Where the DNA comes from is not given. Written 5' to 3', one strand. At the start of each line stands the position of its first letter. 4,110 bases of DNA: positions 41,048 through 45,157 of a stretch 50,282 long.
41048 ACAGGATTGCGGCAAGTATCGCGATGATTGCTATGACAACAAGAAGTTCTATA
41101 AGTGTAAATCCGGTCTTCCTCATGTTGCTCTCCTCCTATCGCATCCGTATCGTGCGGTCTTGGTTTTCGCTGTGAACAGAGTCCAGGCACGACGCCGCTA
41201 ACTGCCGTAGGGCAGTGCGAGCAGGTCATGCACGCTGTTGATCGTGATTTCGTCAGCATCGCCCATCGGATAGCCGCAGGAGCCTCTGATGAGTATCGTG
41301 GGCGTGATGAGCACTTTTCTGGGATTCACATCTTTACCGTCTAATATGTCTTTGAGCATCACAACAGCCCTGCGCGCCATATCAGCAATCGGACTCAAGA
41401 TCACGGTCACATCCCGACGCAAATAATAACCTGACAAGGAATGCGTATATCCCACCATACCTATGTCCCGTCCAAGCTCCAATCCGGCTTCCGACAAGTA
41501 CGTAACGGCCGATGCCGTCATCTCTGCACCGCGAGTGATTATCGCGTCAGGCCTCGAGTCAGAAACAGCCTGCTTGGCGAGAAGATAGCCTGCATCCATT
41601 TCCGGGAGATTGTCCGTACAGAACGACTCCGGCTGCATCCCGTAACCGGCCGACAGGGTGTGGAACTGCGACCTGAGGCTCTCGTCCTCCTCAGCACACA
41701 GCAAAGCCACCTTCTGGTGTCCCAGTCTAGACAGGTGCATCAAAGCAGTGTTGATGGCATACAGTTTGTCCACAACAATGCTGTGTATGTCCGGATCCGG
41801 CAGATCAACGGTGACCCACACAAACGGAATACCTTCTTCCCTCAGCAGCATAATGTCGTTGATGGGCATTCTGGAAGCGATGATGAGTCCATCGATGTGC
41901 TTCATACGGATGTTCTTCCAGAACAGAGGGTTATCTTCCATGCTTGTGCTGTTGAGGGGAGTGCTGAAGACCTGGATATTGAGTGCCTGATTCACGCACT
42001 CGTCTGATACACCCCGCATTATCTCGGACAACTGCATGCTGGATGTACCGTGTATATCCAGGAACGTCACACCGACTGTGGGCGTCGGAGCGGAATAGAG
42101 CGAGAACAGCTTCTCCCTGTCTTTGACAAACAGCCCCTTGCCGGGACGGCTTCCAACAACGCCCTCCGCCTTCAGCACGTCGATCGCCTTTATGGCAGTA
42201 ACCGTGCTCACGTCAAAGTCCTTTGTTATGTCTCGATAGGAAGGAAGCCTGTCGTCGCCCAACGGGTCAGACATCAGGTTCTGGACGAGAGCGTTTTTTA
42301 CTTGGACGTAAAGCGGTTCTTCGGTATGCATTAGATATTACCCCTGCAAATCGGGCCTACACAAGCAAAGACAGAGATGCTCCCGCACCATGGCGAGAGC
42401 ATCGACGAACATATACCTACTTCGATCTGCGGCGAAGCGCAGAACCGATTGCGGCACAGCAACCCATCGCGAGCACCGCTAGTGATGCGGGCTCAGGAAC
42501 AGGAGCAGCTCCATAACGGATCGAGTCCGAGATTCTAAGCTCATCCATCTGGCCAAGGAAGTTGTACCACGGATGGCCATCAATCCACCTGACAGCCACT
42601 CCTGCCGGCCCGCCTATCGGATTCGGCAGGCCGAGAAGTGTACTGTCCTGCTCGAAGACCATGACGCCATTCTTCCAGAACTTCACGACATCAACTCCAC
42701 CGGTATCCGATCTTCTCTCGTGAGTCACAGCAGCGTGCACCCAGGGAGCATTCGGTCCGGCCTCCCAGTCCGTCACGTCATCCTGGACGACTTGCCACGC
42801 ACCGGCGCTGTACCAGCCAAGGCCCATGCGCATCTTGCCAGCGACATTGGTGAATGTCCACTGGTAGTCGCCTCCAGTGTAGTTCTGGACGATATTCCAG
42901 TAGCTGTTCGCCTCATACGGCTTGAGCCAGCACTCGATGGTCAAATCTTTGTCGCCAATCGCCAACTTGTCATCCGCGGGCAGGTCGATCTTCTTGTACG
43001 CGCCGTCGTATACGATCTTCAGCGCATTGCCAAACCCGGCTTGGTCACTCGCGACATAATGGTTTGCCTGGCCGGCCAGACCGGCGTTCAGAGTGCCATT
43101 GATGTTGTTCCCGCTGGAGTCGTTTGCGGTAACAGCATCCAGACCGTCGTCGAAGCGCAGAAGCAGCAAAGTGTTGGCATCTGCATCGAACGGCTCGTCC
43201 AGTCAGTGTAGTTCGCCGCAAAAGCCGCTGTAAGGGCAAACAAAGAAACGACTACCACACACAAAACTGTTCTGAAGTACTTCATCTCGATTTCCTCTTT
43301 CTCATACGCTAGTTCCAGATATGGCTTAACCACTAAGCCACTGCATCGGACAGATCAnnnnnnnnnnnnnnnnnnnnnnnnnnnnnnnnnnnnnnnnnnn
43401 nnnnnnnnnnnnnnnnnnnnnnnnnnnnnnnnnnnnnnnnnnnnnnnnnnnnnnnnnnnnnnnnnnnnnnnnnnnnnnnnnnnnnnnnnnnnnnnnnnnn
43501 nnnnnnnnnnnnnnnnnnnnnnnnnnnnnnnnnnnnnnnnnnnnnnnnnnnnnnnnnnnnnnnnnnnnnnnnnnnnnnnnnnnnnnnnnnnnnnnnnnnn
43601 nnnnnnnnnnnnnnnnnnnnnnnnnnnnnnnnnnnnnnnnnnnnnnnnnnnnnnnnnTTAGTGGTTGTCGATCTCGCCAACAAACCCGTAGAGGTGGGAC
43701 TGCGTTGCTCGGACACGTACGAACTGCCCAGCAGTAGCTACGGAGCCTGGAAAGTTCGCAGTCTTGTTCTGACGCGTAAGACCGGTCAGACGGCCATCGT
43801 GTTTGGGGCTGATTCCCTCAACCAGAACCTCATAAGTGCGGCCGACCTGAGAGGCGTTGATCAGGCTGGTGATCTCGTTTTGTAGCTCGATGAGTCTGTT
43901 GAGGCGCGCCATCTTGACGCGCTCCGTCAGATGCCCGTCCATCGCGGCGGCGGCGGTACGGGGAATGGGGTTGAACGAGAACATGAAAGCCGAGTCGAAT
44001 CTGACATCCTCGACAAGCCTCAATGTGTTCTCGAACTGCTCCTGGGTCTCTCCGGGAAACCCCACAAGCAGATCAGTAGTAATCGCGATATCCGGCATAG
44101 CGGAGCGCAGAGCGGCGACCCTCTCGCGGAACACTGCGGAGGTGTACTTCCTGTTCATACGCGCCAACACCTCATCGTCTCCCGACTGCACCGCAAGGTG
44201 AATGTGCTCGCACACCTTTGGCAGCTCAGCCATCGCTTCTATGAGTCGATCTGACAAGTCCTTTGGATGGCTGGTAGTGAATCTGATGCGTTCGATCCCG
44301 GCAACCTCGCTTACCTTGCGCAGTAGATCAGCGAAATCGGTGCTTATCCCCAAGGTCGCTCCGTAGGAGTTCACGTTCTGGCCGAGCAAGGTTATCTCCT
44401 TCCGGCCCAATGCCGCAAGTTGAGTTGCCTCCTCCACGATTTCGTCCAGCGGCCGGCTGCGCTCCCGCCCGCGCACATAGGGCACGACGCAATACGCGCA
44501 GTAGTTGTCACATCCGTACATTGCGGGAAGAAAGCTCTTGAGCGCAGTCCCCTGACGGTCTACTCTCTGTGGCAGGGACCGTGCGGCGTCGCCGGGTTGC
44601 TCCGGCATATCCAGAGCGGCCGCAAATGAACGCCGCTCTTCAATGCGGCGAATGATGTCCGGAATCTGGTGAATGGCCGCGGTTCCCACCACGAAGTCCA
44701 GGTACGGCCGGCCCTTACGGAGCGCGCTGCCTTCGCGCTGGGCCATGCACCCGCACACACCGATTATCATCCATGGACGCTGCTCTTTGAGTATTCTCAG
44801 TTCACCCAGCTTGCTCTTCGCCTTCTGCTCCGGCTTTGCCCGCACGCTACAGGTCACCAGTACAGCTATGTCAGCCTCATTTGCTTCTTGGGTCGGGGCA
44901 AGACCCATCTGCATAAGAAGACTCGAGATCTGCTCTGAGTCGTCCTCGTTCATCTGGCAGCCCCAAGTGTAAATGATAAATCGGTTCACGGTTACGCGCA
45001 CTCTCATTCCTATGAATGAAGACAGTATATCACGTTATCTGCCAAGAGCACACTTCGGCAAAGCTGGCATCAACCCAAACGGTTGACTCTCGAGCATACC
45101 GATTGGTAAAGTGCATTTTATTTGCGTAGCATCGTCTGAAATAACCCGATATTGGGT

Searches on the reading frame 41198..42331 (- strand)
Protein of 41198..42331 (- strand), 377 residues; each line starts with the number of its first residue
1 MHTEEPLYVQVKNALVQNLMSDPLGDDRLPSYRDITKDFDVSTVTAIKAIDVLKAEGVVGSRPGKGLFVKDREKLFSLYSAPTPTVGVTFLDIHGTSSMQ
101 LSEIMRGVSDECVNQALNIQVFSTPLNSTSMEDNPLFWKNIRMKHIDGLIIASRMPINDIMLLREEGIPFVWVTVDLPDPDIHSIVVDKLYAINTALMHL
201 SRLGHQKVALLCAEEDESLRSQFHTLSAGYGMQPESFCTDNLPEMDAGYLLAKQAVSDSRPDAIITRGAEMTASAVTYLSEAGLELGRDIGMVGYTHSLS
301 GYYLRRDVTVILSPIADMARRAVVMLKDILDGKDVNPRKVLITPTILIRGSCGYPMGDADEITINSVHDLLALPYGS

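Call 57: search_protein_families(library=pfam, proteins=[window:41198-42331:-], max_evalue=0.00001)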
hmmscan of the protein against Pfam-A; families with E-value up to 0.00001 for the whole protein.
window:41198-42331:- (377 aa): 3 families
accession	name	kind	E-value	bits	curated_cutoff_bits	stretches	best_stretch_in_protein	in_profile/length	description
PF13377.12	Peripla_BP_3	-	2.9e-19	70.2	26.5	1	199-352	3-167/167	Periplasmic binding protein-like domain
PF00532.27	Peripla_BP_1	-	5.4e-10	39.6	22.2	1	140-294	52-222/281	Periplasmic binding proteins and sugar binding domain of LacI family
PF00392.27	GntR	-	8.5e-09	35.4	27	1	7-69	1-64/64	Bacterial regulatory proteins, gntR family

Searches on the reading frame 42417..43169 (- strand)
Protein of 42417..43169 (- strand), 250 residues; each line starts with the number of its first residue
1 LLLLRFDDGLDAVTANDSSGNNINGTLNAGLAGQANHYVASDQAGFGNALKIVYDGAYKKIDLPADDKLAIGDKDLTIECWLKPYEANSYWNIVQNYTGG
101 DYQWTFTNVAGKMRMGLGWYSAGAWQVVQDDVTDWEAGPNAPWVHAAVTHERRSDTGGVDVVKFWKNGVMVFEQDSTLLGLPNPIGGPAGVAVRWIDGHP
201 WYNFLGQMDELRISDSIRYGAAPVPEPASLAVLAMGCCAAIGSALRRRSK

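Call 57: search_protein_families(library=pfam, proteins=[window:42417-43169:-], max_evalue=0.00001)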
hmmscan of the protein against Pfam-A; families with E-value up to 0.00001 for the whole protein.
window:42417-43169:- (250 aa): 1 family
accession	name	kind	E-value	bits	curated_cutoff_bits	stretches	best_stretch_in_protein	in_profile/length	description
PF13385.13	Laminin_G_3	-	1.1e-11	45.5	27.6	1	55-216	1-143/151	Concanavalin A-like lectin/glucanases superfamily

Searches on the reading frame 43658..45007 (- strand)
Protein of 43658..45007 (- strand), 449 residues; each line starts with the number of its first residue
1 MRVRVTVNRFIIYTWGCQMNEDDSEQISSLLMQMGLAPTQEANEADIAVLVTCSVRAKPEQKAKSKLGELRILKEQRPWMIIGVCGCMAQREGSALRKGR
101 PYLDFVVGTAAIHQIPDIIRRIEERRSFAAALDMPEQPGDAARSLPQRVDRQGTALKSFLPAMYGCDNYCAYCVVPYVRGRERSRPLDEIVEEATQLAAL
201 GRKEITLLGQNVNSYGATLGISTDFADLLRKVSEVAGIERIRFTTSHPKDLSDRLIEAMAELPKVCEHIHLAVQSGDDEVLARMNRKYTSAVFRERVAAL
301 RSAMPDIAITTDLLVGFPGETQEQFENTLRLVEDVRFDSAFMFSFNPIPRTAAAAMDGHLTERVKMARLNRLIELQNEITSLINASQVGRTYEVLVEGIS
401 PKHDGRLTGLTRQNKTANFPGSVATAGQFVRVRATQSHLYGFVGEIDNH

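Call 57: search_protein_families(library=pfam, proteins=[window:43658-45007:-], max_evalue=0.00001)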
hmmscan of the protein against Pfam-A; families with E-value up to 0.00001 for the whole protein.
window:43658-45007:- (449 aa): 3 families
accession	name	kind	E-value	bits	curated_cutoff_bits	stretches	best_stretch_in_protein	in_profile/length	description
PF04055.27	Radical_SAM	-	8.6e-31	107.8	29.5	1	163-332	4-166/166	Radical SAM superfamily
PF00919.26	UPF0004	-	1.5e-26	92.7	27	1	9-108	1-98/98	Uncharacterized protein family UPF0004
PF01938.26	TRAM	-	9.5e-11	41.8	21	1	386-438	2-52/61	TRAM domain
